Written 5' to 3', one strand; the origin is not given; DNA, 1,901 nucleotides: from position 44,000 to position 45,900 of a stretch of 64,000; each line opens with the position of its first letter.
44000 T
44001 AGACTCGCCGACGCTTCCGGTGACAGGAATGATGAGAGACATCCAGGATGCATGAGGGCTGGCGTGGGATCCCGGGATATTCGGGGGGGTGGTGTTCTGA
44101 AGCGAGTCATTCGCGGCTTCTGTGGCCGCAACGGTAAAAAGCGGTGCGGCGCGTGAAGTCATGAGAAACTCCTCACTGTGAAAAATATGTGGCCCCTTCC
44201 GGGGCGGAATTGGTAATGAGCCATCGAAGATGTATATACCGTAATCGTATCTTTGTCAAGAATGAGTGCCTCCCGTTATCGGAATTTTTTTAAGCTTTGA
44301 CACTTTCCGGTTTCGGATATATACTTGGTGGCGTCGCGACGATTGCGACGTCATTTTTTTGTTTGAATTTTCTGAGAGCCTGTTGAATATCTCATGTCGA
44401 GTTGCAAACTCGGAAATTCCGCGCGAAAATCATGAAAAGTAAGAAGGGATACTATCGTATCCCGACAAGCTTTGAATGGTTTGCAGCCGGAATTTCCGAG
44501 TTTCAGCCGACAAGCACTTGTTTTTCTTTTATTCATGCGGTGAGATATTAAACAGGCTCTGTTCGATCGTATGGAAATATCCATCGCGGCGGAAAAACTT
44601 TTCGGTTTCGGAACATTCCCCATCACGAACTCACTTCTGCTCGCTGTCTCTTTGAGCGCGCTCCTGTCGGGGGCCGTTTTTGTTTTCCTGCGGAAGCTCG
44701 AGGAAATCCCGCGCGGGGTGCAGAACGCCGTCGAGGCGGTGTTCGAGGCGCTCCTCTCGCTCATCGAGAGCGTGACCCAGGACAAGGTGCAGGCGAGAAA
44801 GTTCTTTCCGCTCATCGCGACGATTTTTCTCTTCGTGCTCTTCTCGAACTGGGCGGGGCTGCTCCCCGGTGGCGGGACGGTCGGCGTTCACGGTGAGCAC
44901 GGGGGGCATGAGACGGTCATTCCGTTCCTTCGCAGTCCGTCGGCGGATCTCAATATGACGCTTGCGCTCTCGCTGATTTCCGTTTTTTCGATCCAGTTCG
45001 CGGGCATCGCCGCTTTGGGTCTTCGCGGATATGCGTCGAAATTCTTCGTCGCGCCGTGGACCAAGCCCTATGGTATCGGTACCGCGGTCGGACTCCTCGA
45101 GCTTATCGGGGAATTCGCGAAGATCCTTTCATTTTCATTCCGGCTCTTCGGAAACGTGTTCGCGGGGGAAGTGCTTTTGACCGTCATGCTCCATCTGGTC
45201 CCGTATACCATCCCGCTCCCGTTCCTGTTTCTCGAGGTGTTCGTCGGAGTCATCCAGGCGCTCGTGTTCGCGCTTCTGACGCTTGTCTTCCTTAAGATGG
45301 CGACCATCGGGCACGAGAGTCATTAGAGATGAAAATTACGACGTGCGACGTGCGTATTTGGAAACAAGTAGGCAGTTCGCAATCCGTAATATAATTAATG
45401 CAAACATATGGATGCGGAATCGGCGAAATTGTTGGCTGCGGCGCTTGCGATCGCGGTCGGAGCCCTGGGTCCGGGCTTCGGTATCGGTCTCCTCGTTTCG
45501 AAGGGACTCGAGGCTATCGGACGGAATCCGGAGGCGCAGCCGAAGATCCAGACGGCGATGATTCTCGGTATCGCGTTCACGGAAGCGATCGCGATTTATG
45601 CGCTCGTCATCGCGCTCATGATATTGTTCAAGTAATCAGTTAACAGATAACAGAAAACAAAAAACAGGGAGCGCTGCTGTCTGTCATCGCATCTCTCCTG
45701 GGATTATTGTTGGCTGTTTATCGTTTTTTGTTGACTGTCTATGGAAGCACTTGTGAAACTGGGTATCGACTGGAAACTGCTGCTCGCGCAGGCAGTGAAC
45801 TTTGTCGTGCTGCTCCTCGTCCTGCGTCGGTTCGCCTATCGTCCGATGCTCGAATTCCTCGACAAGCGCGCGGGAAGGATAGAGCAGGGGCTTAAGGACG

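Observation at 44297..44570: atp operon leader: consensus promoter, immediate hairpin+U7, then a 188-nt nested palindrome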

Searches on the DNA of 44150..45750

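Call 20: search_rna_families(source=window, start=44150, end=45750, threshold=evalue, max_evalue=10)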
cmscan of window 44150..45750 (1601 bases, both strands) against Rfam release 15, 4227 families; matches with E-value up to 10: 3.
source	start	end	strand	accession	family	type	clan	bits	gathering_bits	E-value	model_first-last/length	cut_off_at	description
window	45443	45494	+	RF03017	RT-13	Gene; sRNA;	-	18.4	69.1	2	1-67/67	no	RT-13 RNA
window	44558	44657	+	RF01965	RMST_4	Gene; lncRNA;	-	17.5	40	2.9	1-108/108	no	Rhabdomyosarcoma 2 associated transcript conserved region 4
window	44333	44363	+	RF01088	TLS-PK5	Cis-reg;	-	17.5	70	6.4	1-68/68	no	Pseudoknot of tRNA-like structure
